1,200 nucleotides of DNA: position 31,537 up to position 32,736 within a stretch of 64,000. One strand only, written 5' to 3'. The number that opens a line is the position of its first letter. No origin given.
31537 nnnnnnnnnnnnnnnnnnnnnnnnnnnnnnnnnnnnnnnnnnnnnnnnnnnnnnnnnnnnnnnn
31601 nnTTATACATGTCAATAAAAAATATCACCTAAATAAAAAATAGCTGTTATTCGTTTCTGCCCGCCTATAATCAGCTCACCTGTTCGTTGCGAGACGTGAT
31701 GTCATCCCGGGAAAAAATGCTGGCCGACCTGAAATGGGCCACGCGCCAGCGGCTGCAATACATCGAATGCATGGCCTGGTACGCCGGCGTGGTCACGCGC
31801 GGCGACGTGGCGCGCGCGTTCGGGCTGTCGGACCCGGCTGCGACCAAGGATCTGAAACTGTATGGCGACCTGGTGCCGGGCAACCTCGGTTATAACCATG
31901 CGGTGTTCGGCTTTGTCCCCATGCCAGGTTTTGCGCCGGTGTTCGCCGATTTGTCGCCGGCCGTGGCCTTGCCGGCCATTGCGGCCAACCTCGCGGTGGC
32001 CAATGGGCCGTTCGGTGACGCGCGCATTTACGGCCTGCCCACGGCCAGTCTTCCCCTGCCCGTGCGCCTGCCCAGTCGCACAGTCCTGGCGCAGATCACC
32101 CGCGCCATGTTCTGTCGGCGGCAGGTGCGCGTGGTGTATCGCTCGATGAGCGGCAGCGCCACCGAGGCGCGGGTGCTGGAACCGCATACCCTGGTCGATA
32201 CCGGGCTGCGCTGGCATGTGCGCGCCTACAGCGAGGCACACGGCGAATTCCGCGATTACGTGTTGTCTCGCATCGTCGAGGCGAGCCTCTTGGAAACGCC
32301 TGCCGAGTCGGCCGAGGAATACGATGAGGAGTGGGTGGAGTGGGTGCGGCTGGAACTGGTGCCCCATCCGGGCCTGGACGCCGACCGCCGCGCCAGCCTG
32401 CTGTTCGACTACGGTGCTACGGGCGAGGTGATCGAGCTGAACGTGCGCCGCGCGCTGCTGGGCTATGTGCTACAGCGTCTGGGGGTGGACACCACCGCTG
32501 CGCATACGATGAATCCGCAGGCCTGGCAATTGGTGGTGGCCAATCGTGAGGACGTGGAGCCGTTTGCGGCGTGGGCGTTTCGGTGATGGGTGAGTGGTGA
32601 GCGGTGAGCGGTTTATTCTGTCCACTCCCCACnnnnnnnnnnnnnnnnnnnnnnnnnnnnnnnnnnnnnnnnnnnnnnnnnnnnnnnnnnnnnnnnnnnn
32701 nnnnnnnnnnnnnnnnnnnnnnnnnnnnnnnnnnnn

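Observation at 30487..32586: CapW/BrxR-type WYL repressor wired to recA instead of a defence operon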

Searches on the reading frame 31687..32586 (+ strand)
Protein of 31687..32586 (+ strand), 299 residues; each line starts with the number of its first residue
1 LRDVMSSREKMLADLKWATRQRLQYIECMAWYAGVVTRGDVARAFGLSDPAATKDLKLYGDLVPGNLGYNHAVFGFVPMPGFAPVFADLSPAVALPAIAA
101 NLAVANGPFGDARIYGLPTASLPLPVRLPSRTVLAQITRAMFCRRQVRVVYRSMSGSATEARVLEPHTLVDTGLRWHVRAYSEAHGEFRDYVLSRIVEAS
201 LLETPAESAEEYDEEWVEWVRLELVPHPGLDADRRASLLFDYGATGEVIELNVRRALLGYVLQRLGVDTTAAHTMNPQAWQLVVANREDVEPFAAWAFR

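Call 3: search_protein_families(library=pfam, proteins=[window:31687-32586:+], max_evalue=0.01)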
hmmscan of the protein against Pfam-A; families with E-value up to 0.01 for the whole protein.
window:31687-32586:+ (299 aa): 1 family
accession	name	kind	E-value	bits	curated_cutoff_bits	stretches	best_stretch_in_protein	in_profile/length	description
PF13280.12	WYL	-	5.8e-15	55.5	21.8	1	133-199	2-68/70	WYL domain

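Call 4: search_protein_families(library=padloc, proteins=[window:31687-32586:+], max_evalue=1)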
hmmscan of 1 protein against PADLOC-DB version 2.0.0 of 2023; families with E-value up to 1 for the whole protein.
window:31687-32586:+ (299 aa): 3 families
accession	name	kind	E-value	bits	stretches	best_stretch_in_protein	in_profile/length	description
PDLC01457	WYL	-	3e-17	61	1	127-250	120-225/229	"CAS-I,CAS-II,CAS-III,CAS-IV,CAS-V,CAS-VI; associated_signaling"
PDLC01652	WYL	-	1e-12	46.7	1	132-256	18-115/162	"CAS-I,CAS-II,CAS-III,CAS-IV,CAS-V,CAS-VI; associated_signaling"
PDLC01766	Cas3c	-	0.0064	12.7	1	132-215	135-220/1009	-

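Call 5: search_protein_families(library=ncbifam, proteins=[window:31687-32586:+], max_evalue=1)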
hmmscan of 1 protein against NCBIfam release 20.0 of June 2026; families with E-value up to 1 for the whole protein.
window:31687-32586:+ (299 aa): 0 families

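Call 6: find_homologous_proteins(query=window:31699-32586:+)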
Query window:31699-32586:+ (295 aa): 1292 proteins with E <= 0.001 among 6686 candidates; the best 120 are listed.
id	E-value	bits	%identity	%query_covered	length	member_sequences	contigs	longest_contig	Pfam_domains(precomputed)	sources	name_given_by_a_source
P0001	1.4e-187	640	97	100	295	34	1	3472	PF26109.1,PF13280.13,PF26107.1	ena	-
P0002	6.2e-168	575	87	100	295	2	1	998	PF26109.1,PF13280.13,PF26107.1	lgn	-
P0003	1.2e-162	558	85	100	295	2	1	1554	PF26109.1,PF13280.13,PF26107.1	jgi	-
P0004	3.5e-162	556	81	100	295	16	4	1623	PF26109.1,PF13280.13,PF26107.1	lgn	-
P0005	1.1e-156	538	79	100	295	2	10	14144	PF26109.1,PF13280.13,PF26107.1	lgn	-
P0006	6.6e-154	529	80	100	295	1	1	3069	PF26109.1,PF13280.13,PF26107.1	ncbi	-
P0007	2.6e-149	514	78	100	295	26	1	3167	PF26109.1,PF13280.13,PF26107.1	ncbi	-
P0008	1.1e-148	512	77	100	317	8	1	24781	PF26109.1,PF13280.13,PF26107.1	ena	-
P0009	2.5e-146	504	78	100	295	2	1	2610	PF26109.1,PF13280.13,PF26107.1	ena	-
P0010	2.8e-143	494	75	100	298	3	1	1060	PF26109.1,PF13280.13,PF26107.1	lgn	-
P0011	2.1e-142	492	76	100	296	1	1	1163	PF26109.1,PF13280.13,PF26107.1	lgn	-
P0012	3.1e-142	491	75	100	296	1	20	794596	PF26109.1,PF13280.13,PF26107.1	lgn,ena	-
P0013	3.4e-142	491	75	100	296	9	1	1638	PF26109.1,PF13280.13,PF26107.1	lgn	-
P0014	5.5e-142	490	74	100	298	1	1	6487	PF26109.1,PF13280.13,PF26107.1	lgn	-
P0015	3.6e-141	487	73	100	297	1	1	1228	PF26109.1,PF13280.13,PF26107.1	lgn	-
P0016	7.1e-141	487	74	100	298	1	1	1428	PF26109.1,PF13280.13,PF26107.1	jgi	jgi:hypothetical protein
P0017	8.2e-141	486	74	100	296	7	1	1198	PF26109.1,PF13280.13,PF26107.1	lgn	-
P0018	1.1e-140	486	74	100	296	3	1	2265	PF26109.1,PF13280.13,PF26107.1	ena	-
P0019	1.5e-140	485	75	100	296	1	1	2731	PF26109.1,PF13280.13,PF26107.1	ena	-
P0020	2.5e-140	485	73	100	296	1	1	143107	PF26109.1,PF13280.13,PF26107.1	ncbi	-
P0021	2.5e-140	485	74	100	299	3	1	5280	PF26109.1,PF13280.13,PF26107.1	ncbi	-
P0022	4.1e-140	484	75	98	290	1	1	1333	PF26109.1,PF13280.13,PF26107.1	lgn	-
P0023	5.8e-140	484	75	100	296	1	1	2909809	PF26109.1,PF13280.13,PF26107.1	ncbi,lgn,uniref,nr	ncbi:conserved hypothetical protein [Thiobacillus denitrificans ATCC 25259]|uniref:Uncharacterized p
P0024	5.9e-140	483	73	100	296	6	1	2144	PF26109.1,PF13280.13,PF26107.1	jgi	jgi:hypothetical protein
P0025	6.7e-140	483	75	100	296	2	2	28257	PF26109.1,PF13280.13,PF26107.1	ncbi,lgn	-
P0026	2.0e-139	482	74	100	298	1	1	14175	PF26109.1,PF13280.13,PF26107.1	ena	-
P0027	2.1e-139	482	73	100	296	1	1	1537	PF26109.1,PF13280.13,PF26107.1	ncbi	-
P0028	2.3e-139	482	74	100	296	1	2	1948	PF26109.1,PF13280.13,PF26107.1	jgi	jgi:predicted DNA-binding transcriptional regulator YafY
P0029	2.4e-139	481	73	100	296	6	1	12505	PF26109.1,PF13280.13,PF26107.1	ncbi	-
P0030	3.0e-139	481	73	100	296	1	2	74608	PF26109.1,PF13280.13,PF26107.1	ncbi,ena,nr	ncbi:MAG: WYL domain-containing protein [Candidatus Thermoplasmatota archaeon]|nr:WYL domain-contain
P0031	6.4e-139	480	72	100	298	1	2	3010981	PF26109.1,PF13280.13,PF26107.1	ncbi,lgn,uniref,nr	ncbi:helix-turn-helix transcriptional regulator [Thiobacillus sedimenti]|uniref:WYL domain-containin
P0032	6.4e-139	480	74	100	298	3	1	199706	PF26109.1,PF13280.13,PF26107.1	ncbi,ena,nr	ncbi:MAG: WYL domain-containing protein [Betaproteobacteria bacterium]|nr:WYL domain-containing prot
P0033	7.0e-139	480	73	100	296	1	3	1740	PF26109.1,PF13280.13,PF26107.1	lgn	-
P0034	7.4e-139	480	71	100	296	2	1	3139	PF26109.1,PF13280.13,PF26107.1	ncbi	-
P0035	1.0e-138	479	73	100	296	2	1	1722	PF26109.1,PF13280.13,PF26107.1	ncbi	-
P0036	1.2e-138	479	74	100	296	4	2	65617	PF26109.1,PF13280.13,PF26107.1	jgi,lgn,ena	-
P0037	1.3e-138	479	74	100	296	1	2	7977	PF26109.1,PF13280.13,PF26107.1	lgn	-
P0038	1.4e-138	479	74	100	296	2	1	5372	PF26109.1,PF13280.13,PF26107.1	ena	-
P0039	1.6e-138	479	72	100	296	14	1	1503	PF26109.1,PF13280.13,PF26107.1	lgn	-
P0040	2.0e-138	478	74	100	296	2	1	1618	PF26109.1,PF13280.13,PF26107.1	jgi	jgi:hypothetical protein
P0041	2.1e-138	478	74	100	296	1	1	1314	PF26109.1,PF13280.13,PF26107.1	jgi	-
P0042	2.5e-138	478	74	100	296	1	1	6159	PF26109.1,PF13280.13,PF26107.1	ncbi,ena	-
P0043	2.7e-138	478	73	100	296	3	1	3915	PF26109.1,PF13280.13,PF26107.1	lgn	-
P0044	2.8e-138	478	73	100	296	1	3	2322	PF26109.1,PF13280.13,PF26107.1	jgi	jgi:hypothetical protein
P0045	3.0e-138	478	74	100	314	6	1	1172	PF26109.1,PF13280.13,PF26107.1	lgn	-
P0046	3.3e-138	478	72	100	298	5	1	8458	PF26109.1,PF13280.13,PF26107.1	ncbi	-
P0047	3.4e-138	478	73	100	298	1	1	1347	PF26109.1,PF13280.13,PF26107.1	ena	-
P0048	3.6e-138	478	74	100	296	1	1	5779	PF26109.1,PF13280.13,PF26107.1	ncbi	-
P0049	3.8e-138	478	74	100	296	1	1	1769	PF26109.1,PF13280.13,PF26107.1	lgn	-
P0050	3.9e-138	478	72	100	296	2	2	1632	PF26109.1,PF13280.13,PF26107.1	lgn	-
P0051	4.4e-138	477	74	100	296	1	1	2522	PF26109.1,PF13280.13,PF26107.1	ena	-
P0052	4.9e-138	477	74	100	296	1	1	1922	PF26109.1,PF13280.13,PF26107.1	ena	-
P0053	6.2e-138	477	74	100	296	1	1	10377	PF26109.1,PF13280.13,PF26107.1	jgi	-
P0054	6.5e-138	477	74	100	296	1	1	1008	PF26109.1,PF13280.13,PF26107.1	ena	-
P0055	8.2e-138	476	72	100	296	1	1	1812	PF26109.1,PF13280.13,PF26107.1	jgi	jgi:hypothetical protein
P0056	9.8e-138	476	73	100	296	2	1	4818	PF26109.1,PF13280.13,PF26107.1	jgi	jgi:hypothetical protein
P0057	1.0e-137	476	74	100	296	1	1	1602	PF26109.1,PF13280.13,PF26107.1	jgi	-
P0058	1.0e-137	476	73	100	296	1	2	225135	PF26109.1,PF13280.13,PF26107.1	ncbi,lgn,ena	-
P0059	1.1e-137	476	73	100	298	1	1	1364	PF26109.1,PF13280.13,PF26107.1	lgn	-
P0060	1.7e-137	475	72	100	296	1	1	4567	PF26109.1,PF13280.13,PF26107.1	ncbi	-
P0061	2.2e-137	475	74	100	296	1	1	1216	PF26109.1,PF13280.13,PF26107.1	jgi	jgi:hypothetical protein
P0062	2.2e-137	475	73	100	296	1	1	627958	PF26109.1,PF13280.13,PF26107.1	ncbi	ncbi:helix-turn-helix transcriptional regulator [Thiobacillus sp.]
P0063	2.4e-137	475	73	100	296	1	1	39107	PF26109.1,PF13280.13,PF26107.1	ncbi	-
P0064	3.0e-137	475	74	100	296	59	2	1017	PF26109.1,PF13280.13,PF26107.1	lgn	-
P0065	3.7e-137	474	73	100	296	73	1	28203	PF26109.1,PF13280.13,PF26107.1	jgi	-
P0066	3.8e-137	474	73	100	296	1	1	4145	PF26109.1,PF13280.13,PF26107.1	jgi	jgi:hypothetical protein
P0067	5.7e-137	474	73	100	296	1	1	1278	PF26109.1,PF13280.13,PF26107.1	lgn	-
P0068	7.8e-137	473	73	100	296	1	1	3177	PF26109.1,PF13280.13,PF26107.1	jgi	jgi:hypothetical protein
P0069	8.1e-137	473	73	100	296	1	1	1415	PF26109.1,PF13280.13,PF26107.1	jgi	jgi:hypothetical protein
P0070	8.2e-137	473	71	100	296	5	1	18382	PF26109.1,PF13280.13,PF26107.1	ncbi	ncbi:MAG: WYL domain-containing protein [Pseudomonadota bacterium]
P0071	9.3e-137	473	72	100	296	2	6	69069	PF26109.1,PF13280.13,PF26107.1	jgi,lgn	jgi:hypothetical protein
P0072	1.3e-136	473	72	100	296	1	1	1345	PF26109.1,PF13280.13,PF26107.1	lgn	-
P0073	1.4e-136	472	74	99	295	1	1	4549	PF26109.1,PF13280.13,PF26107.1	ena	-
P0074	1.6e-136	472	73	100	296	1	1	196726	PF26109.1,PF13280.13,PF26107.1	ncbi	ncbi:helix-turn-helix transcriptional regulator [Thiobacillus sp.]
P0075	1.7e-136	472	73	100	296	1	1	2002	PF26109.1,PF13280.13,PF26107.1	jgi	-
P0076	1.8e-136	472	71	100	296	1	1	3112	PF26109.1,PF13280.13,PF26107.1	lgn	-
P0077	1.8e-136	472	72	100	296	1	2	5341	PF26109.1,PF13280.13,PF26107.1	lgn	-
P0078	1.9e-136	472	73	100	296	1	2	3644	PF26109.1,PF13280.13,PF26107.1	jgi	jgi:hypothetical protein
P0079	2.2e-136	472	72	100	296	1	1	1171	PF26109.1,PF13280.13,PF26107.1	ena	-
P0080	2.2e-136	472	71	100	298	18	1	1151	PF26109.1,PF13280.13,PF26107.1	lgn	-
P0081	2.3e-136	472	72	100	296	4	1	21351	PF26109.1,PF13280.13,PF26107.1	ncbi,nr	ncbi:MAG: WYL domain-containing protein [Thiobacillus sp.]|nr:WYL domain-containing protein [Thiobac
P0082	2.4e-136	472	73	100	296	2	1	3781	PF26109.1,PF13280.13,PF26107.1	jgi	jgi:hypothetical protein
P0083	2.4e-136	472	72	100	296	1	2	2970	PF26109.1,PF13280.13,PF26107.1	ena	-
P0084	2.5e-136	472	75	98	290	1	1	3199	PF26109.1,PF13280.13,PF26107.1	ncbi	ncbi:MAG: helix-turn-helix transcriptional regulator [Thiobacillus sp.]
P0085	3.0e-136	471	73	100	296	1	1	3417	PF26109.1,PF13280.13,PF26107.1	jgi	-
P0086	3.0e-136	471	72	100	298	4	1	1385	PF26109.1,PF13280.13,PF26107.1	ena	-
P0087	3.2e-136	471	73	100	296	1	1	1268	PF26109.1,PF13280.13,PF26107.1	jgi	-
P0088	3.8e-136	471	73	100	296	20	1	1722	PF26109.1,PF13280.13,PF26107.1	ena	-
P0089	4.2e-136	471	73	100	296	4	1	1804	PF26109.1,PF13280.13,PF26107.1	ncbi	-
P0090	4.4e-136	471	72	100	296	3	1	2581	PF26109.1,PF13280.13,PF26107.1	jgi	-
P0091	4.5e-136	471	72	100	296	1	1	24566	PF26109.1,PF13280.13,PF26107.1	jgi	jgi:hypothetical protein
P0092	4.6e-136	471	73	100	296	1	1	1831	PF26109.1,PF13280.13,PF26107.1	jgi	jgi:hypothetical protein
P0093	5.0e-136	471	72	100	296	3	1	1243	PF26109.1,PF13280.13,PF26107.1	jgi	jgi:hypothetical protein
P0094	5.6e-136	470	73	100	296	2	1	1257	PF26109.1,PF13280.13,PF26107.1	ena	-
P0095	6.8e-136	470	71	100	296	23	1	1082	PF26109.1,PF13280.13,PF26107.1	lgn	-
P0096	7.0e-136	470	72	100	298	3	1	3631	PF26109.1,PF13280.13,PF26107.1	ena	-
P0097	7.6e-136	470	72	100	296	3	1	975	PF26109.1,PF13280.13,PF26107.1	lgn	-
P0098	8.6e-136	470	72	100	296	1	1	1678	PF26109.1,PF13280.13,PF26107.1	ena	-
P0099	8.7e-136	470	71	100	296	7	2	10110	PF26109.1,PF13280.13,PF26107.1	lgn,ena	-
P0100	1.0e-135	470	73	100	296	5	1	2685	PF26109.1,PF13280.13,PF26107.1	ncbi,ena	-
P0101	1.1e-135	469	73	100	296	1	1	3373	PF26109.1,PF13280.13,PF26107.1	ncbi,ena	-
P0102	1.3e-135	469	71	98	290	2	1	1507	PF26109.1,PF13280.13,PF26107.1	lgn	-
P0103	1.3e-135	469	73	100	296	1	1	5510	PF26109.1,PF13280.13,PF26107.1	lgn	-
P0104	1.4e-135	469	73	100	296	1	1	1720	PF26109.1,PF13280.13,PF26107.1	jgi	jgi:hypothetical protein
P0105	1.7e-135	469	72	100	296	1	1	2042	PF26109.1,PF13280.13,PF26107.1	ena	-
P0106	1.9e-135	469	72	100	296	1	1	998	PF26109.1,PF13280.13,PF26107.1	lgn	-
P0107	2.4e-135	468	71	100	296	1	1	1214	PF26109.1,PF13280.13,PF26107.1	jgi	jgi:hypothetical protein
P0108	2.5e-135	468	71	100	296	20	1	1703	PF26109.1,PF13280.13,PF26107.1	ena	-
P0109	2.7e-135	468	71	100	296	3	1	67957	PF26109.1,PF13280.13,PF26107.1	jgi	jgi:predicted DNA-binding transcriptional regulator YafY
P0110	2.8e-135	468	73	100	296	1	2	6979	PF26109.1,PF13280.13,PF26107.1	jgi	jgi:hypothetical protein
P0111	2.9e-135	468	72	100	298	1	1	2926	PF26109.1,PF13280.13,PF26107.1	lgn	-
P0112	3.6e-135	468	72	100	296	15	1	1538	PF26109.1,PF13280.13,PF26107.1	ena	-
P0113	5.5e-135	467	72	100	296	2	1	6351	PF26109.1,PF13280.13,PF26107.1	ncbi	-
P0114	5.9e-135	467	70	100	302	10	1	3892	PF26109.1,PF13280.13,PF26107.1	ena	-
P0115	6.5e-135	467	71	100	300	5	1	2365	PF26109.1,PF13280.13,PF26107.1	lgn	-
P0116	6.6e-135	467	73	100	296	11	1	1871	PF26109.1,PF13280.13,PF26107.1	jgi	jgi:hypothetical protein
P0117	6.9e-135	467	72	100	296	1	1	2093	PF26109.1,PF13280.13,PF26107.1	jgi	jgi:WYL domain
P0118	7.2e-135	467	72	100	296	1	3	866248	PF26109.1,PF13280.13,PF26107.1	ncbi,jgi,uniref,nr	ncbi:MAG: WYL domain-containing protein [Thiobacillus sp.]|uniref:helix-turn-helix transcriptional r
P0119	7.8e-135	467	73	100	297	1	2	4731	PF26109.1,PF13280.13,PF26107.1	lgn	-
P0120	7.9e-135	467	71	100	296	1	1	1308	PF26109.1,PF13280.13,PF26107.1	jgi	jgi:hypothetical protein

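Call 7: search_solved_structures(query=window:31699-32586:+, max_evalue=10, show_alignments=2)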
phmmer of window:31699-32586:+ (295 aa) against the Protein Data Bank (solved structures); distinct sequences matched with E-value up to 10: 6.
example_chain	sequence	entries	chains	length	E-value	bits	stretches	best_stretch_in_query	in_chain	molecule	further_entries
7qfz_A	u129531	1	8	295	2.5e-36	128.5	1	8-284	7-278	WYL domain-containing protein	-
7t8k_A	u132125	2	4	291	7.3e-35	123.7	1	14-294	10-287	BrxR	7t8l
7tb6_A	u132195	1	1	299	7.7e-34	120.4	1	10-288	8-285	S. maltophilia CapW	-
7tb5_A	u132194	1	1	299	3.1e-31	111.8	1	11-288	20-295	WYL domain-containing protein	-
9c5g_A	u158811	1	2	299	8e-30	107.2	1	12-286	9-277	CapW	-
6sj9_A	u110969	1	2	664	5e-06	29.1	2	89-193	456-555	Proteasome accessory factor B/C (PafBC)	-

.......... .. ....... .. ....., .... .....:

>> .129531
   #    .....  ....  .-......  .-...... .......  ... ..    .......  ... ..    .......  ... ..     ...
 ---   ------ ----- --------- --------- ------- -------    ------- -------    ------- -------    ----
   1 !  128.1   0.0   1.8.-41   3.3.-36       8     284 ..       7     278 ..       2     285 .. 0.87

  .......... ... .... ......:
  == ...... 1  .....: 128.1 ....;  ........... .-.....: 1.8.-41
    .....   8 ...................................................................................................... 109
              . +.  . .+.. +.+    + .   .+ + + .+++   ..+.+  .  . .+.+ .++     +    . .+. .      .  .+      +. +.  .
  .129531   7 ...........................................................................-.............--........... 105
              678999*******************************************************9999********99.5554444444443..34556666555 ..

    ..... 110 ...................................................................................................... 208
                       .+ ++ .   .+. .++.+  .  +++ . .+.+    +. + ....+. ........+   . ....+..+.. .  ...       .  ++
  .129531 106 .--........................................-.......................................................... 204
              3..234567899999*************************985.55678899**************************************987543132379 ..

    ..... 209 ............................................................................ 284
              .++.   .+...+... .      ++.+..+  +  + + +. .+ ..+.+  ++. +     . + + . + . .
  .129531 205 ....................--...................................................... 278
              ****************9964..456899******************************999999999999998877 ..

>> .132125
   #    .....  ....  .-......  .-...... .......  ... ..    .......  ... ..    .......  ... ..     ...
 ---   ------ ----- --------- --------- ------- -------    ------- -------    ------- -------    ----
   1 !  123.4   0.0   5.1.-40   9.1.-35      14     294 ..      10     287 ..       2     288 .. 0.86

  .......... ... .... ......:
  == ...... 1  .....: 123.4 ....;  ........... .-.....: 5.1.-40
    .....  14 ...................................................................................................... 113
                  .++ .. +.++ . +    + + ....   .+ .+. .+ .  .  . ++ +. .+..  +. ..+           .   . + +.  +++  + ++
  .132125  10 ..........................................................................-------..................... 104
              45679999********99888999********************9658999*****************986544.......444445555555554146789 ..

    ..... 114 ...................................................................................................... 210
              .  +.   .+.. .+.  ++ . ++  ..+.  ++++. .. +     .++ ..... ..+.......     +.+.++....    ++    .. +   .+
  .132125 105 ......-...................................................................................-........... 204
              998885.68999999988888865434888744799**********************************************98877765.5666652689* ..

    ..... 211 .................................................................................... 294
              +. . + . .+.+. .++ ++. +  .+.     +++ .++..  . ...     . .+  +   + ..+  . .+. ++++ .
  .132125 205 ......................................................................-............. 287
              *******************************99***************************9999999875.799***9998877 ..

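Call 8: find_related_loci(query=window:31699-32586:+, collection=genome_contigs, flank=6000)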
Query window:31699-32586:+ (295 aa) in genome_contigs; peptide patterns used: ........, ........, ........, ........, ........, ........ (x = any residue, [..] = any of these).
42 stretches matched a pattern; 10 encode a relative of the query (tblastn E <= 1e-3); 10 distinct loci.
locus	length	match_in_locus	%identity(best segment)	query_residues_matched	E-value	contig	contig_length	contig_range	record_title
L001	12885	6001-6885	96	1-295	0e+0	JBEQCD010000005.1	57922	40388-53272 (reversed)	MAG: Hydrogenophilales bacterium isolate 05_S201.semibin_refined.027 NODE_155_length_57922_cov_2.423860, whole genome sh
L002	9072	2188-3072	94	1-295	1e-178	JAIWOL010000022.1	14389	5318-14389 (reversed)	MAG: Thiobacillus sp. isolate W96 contig-93_1025.3, whole genome shotgun sequence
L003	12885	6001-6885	82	1-295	4e-167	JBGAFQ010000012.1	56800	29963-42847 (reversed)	MAG: Thiobacillus sp. isolate MAG_MBR_H125.85 MBRH125-85_opera_contig_1790, whole genome shotgun sequence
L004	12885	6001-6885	72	1-294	6e-144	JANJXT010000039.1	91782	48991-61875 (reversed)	MAG: Thiobacillus sp. isolate RS343_metabat.bin.5 RS343_k141_97889, whole genome shotgun sequence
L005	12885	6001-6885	72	1-294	8e-144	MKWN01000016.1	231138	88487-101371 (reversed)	MAG: Thiobacillus sp. 65-29 SCNpilot_expt_1000_bf_scaffold_239, whole genome shotgun sequence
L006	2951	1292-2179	71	1-295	4e-143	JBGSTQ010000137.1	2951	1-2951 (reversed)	MAG: Thiobacillaceae bacterium isolate JTS-AC214 k141_2008977, whole genome shotgun sequence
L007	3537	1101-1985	70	1-294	2e-141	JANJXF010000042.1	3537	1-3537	MAG: Thiobacillus sp. isolate RS341_metabat.bin.17 RS341_k141_202493, whole genome shotgun sequence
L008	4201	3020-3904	65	1-294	2e-124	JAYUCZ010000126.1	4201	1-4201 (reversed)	MAG: Thiobacillaceae bacterium isolate GFS_7047 GFS_7047_125, whole genome shotgun sequence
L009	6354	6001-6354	84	1-118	7e-62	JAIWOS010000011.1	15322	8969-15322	MAG: Thiobacillus sp. isolate W21 contig-93_1370.2, whole genome shotgun sequence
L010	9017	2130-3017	71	1-295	9e-140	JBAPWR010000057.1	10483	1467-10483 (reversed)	MAG: Thiobacillus sp. isolate MFD00116_ilm_asm_bin15 k127_207298, whole genome shotgun sequence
